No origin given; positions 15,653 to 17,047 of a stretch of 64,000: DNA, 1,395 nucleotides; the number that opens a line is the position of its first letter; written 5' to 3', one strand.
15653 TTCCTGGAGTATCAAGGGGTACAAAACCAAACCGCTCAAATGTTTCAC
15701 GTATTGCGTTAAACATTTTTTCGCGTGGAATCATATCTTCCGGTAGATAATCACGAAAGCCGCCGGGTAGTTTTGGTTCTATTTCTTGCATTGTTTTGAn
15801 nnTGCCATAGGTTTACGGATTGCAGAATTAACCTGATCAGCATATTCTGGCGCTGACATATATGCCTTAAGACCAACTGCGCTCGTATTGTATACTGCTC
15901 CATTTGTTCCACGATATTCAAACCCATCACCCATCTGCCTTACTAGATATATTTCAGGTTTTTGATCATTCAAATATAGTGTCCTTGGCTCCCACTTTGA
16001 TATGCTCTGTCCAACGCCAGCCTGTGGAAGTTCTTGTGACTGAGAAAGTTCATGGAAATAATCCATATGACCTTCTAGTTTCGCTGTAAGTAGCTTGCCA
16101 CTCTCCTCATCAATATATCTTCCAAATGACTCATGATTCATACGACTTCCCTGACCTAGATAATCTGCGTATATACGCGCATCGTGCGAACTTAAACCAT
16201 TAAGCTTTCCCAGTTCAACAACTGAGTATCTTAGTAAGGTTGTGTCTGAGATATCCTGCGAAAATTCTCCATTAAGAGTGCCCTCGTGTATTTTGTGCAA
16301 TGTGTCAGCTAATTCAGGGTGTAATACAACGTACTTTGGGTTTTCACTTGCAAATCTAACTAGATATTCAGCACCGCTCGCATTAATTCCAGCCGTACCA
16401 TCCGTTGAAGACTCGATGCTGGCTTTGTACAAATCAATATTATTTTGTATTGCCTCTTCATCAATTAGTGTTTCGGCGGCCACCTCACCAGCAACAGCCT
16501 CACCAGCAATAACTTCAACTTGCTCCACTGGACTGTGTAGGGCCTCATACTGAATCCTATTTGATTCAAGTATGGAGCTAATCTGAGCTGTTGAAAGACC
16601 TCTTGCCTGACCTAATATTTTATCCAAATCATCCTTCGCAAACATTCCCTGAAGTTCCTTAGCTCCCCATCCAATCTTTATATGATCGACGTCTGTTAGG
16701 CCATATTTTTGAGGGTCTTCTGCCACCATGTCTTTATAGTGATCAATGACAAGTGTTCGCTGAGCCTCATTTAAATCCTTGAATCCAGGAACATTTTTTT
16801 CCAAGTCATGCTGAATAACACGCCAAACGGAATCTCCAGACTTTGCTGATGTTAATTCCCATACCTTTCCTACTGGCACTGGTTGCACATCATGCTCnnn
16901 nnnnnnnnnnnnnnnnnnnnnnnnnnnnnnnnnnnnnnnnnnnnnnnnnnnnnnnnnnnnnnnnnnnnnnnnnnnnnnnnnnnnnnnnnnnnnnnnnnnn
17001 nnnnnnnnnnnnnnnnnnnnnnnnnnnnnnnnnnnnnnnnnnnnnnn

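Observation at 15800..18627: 834-aa coiled-coil / Gly-Ala-TM / tandem-repeat protein and a 103-aa partner co-transcribed with hisS-dus-rsuA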

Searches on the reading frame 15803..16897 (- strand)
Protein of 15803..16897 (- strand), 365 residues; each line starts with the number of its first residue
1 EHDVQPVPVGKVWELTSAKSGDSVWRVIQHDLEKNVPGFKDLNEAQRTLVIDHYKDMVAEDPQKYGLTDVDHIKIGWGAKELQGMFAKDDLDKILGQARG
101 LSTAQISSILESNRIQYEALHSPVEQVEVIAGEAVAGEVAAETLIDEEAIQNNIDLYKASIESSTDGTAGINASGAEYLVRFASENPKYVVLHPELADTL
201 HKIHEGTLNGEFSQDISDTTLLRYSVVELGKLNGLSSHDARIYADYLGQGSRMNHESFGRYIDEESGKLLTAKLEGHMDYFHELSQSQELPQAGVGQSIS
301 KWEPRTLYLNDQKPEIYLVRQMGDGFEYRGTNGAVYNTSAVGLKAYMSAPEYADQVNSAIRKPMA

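Call 20: search_protein_representatives(protein=window:15803-16897:-)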
Query: 365 residues. Proteins with E-value up to 0.001 (for the whole library): 192; up to 1e-10: 32; up to 1e-30: 6. The best 150 are listed.
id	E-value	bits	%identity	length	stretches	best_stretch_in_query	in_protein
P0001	4.8e-239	808.6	100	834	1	1-365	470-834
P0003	1.8e-66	241.0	33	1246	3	7-349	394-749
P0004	2.9e-55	204.2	34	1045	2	2-346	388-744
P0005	1.2e-40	156.2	38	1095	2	8-177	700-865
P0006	1.7e-38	149.1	97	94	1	293-365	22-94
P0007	2.0e-36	142.2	37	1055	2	7-125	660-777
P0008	7.8e-28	114.0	56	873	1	8-119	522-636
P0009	2.7e-21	92.4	44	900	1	12-136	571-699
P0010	9.8e-21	90.6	50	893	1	3-114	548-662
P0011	1.1e-19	87.2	47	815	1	14-114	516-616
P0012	3.3e-15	72.5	30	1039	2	17-141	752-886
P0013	6.1e-15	71.6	38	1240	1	17-163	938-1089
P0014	1.3e-14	70.5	41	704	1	11-109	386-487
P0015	3.8e-14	69.0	42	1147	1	16-110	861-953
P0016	1.0e-13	67.6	39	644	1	12-127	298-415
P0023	3.8e-12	62.4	38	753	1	7-115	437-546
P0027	3.3e-11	59.3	34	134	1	228-337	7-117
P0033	1.0e-10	57.7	33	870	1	15-135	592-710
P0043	9.5e-10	54.5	40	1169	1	14-118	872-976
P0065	7.7e-09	51.5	37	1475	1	16-115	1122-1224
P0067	1.2e-08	50.9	37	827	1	16-143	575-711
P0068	1.3e-08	50.8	31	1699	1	19-139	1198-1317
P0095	1.8e-07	47.0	34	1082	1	205-339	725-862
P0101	4.1e-07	45.8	33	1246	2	16-84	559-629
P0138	1.1e-05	41.2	30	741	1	14-137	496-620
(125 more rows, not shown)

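Call 31: find_encoding_contigs(protein=P0003, flank=6000, max_places=3)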
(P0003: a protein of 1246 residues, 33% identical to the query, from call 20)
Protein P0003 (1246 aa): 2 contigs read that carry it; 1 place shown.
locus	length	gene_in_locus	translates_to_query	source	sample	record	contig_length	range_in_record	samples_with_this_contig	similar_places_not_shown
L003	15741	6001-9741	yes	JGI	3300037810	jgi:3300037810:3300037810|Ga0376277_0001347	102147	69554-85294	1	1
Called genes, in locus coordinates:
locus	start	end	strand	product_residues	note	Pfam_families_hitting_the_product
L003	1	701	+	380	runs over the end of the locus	PF13439:Glyco_transf_4, PF20706:GT4-conflict, PF00534:Glycos_transf_1, PF13692:Glyco_trans_1_4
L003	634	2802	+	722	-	PF13196:DUF4012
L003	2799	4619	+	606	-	PF00009:GTP_EFTU, PF14492:EFG_III (faint), PF00679:EFG_C, PF06421:LepA_C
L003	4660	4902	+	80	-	-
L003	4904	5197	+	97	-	PF04977:DivIC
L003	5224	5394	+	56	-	-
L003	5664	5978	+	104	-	-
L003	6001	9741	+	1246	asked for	-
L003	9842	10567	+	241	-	PF01066:CDP-OH_P_transf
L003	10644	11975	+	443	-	PF13393:tRNA-synt_His, PF00152:tRNA-synt_2 (faint), PF00587:tRNA-synt_2b (weak), PF03129:HGTP_anticodon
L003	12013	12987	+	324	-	PF01207:Dus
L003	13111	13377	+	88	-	-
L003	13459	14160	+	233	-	PF01479:S4 (weak), PF00849:PseudoU_synth_2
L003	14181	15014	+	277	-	-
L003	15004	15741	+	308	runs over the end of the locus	PF00149:Metallophos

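Call 32: find_encoding_contigs(protein=P0008, flank=6000, max_places=3)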
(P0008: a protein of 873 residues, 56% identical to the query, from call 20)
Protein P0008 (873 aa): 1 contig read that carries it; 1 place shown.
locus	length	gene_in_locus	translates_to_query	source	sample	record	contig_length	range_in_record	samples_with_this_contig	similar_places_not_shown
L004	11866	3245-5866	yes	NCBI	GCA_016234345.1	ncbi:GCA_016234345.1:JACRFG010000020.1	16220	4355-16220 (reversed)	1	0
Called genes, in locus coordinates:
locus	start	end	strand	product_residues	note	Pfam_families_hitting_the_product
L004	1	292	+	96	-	PF06421:LepA_C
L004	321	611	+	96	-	PF04977:DivIC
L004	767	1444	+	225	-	PF02592:Vut_1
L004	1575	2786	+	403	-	PF01595:CNNM, PF00571:CBS (weak), PF03471:CorC_HlyC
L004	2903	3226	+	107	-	PF18908:DUF5663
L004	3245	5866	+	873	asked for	-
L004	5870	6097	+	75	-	-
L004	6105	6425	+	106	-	PF18908:DUF5663 (weak)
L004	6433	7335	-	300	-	PF01544:CorA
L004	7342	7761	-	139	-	PF04224:DUF417 (faint)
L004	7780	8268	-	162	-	PF01625:PMSR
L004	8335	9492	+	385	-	PF04041:Glyco_hydro_130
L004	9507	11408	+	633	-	PF04041:Glyco_hydro_130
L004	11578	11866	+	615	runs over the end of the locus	PF00795:CN_hydrolase, PF02540:NAD_synthase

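Call 42: search_protein_families(library=pfam, proteins=[P0003, P0004, P0005, P0095, P0027, P0013, P0068, P0012, P0101], max_evalue=0.01)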
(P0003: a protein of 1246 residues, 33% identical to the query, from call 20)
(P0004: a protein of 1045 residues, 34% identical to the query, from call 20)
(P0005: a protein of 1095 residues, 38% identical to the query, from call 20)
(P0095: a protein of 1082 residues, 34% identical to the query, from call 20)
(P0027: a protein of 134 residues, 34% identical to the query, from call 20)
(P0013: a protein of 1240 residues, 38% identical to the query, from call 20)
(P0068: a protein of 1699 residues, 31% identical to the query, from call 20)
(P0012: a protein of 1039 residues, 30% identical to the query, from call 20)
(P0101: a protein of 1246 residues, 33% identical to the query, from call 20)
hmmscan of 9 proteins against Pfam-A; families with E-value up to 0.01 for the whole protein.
P0003 (1246 aa): 0 families

P0004 (1045 aa): 0 families

P0005 (1095 aa): 0 families

P0095 (1082 aa): 1 family
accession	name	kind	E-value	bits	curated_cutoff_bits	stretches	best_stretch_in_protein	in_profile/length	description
PF06798.17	PrkA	-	0.0088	16.2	25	0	231-283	163-211/255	PrkA serine protein kinase C-terminal domain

P0027 (134 aa): 0 families

P0013 (1240 aa): 0 families

P0068 (1699 aa): 0 families

P0012 (1039 aa): 0 families

P0101 (1246 aa): 0 families

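Call 80: find_encoding_contigs(protein=P0011, flank=7000, max_places=1)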
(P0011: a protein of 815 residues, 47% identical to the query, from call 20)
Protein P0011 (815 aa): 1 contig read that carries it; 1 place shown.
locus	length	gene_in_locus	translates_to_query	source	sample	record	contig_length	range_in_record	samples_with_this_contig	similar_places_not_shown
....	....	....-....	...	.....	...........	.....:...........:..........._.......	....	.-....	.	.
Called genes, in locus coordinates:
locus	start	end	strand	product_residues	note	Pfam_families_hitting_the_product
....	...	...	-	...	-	-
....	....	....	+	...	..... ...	-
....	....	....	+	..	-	-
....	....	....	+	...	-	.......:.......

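Call 81: find_encoding_contigs(protein=P0023, flank=7000, max_places=1)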
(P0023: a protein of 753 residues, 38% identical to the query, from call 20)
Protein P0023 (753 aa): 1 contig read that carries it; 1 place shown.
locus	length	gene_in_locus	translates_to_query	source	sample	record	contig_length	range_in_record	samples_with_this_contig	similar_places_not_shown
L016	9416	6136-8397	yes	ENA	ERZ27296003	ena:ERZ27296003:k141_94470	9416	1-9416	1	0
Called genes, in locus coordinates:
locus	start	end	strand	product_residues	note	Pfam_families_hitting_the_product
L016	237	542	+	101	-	PF13083:KH_KhpA-B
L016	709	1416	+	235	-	PF01746:tRNA_m1G_MT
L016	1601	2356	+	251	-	PF00318:Ribosomal_S2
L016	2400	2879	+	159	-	PF00889:EF_TS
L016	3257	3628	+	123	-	-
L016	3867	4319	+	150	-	-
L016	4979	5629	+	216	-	PF01135:PCMT, PF01189:Methyltr_RsmB-F (weak), PF13847:Methyltransf_31, PF13649:Methyltransf_25 (weak)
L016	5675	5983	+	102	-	PF18908:DUF5663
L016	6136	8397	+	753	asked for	-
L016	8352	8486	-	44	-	-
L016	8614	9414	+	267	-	?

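Call 82: find_encoding_contigs(protein=P0043, flank=7000, max_places=1)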
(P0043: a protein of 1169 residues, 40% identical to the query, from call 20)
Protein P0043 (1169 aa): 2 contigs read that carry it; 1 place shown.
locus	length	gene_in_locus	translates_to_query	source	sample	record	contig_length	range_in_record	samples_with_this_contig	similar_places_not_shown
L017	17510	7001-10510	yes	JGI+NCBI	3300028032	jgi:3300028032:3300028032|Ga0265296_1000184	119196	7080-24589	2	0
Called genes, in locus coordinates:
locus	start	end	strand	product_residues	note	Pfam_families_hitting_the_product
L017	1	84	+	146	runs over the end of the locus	PF01029:NusB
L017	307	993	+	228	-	PF22935:RM44_endonuclase (weak), PF14622:Ribonucleas_3_3, PF00636:Ribonuclease_3, PF22892:DSRM_MRPL44 (weak), PF00035:dsrm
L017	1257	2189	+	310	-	PF03990:DUF348, PF07501:G5, PF03330:DPBB_1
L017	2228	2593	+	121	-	PF05635:23S_rRNA_IVP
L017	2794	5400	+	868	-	PF02463:SMC_N, PF13175:AAA_15, PF13304:AAA_21 (weak), PF13476:AAA_23, PF13555:AAA_29 (weak), PF02463:SMC_N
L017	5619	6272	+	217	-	PF00886:Ribosomal_S16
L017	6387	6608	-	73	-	-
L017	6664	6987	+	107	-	PF18908:DUF5663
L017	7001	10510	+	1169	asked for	-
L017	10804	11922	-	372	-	-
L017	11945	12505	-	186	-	-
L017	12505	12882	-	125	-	-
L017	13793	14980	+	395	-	PF00082:Peptidase_S8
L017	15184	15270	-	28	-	-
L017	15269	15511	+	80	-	PF01541:GIY-YIG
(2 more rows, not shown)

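Call 84: find_encoding_contigs(protein=P0065, flank=7000, max_places=1)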
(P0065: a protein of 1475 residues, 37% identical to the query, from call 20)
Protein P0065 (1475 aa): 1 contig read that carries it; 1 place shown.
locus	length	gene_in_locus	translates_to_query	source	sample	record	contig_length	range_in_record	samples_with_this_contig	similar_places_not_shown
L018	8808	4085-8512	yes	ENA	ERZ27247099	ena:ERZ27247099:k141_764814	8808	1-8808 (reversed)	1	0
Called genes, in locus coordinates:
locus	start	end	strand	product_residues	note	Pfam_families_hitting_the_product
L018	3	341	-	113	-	?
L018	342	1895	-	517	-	PF13231:PMT_2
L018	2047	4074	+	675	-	-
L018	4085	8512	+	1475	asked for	-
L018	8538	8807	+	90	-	?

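Call 85: find_encoding_contigs(protein=P0033, flank=7000, max_places=1)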
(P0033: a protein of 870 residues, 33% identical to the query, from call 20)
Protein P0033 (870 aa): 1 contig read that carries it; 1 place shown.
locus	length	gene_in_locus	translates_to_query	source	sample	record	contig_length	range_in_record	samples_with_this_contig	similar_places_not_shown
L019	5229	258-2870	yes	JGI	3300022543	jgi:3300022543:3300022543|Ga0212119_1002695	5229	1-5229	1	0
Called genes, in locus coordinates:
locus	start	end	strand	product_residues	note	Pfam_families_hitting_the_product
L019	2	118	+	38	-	?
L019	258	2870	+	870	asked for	-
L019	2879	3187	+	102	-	PF18908:DUF5663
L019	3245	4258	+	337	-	PF00091:Tubulin, PF12327:FtsZ_C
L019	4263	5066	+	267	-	PF00535:Glycos_transf_2, PF10111:Glyco_tranf_2_2, PF13641:Glyco_tranf_2_3 (weak)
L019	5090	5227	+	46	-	?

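Call 112: find_encoding_contigs(protein=P0138, flank=6000, max_places=2)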
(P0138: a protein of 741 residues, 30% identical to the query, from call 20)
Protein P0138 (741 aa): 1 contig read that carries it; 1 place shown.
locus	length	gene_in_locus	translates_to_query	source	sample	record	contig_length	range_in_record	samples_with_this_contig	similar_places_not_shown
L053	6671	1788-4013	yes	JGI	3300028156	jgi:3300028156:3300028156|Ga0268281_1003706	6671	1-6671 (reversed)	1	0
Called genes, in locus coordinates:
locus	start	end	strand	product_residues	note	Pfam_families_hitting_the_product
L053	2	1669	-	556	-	?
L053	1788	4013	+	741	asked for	-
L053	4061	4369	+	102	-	PF18908:DUF5663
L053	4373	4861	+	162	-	-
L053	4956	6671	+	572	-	?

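Call 113: find_encoding_contigs(protein=P0067, flank=6000, max_places=2)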
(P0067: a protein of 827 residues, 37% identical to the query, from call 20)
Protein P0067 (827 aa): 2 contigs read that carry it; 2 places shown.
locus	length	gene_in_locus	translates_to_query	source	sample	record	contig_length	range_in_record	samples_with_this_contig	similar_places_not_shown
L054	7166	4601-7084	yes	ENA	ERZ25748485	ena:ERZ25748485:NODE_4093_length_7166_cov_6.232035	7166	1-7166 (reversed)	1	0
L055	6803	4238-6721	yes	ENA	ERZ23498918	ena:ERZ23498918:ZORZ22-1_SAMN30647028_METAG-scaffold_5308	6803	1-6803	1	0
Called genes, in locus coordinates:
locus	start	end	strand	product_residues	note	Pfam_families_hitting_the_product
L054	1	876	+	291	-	?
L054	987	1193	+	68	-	-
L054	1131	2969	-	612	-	PF13231:PMT_2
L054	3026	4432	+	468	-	PF00932:LTD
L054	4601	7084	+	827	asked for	-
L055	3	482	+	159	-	?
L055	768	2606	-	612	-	PF13231:PMT_2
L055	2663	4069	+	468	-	PF00932:LTD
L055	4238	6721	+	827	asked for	-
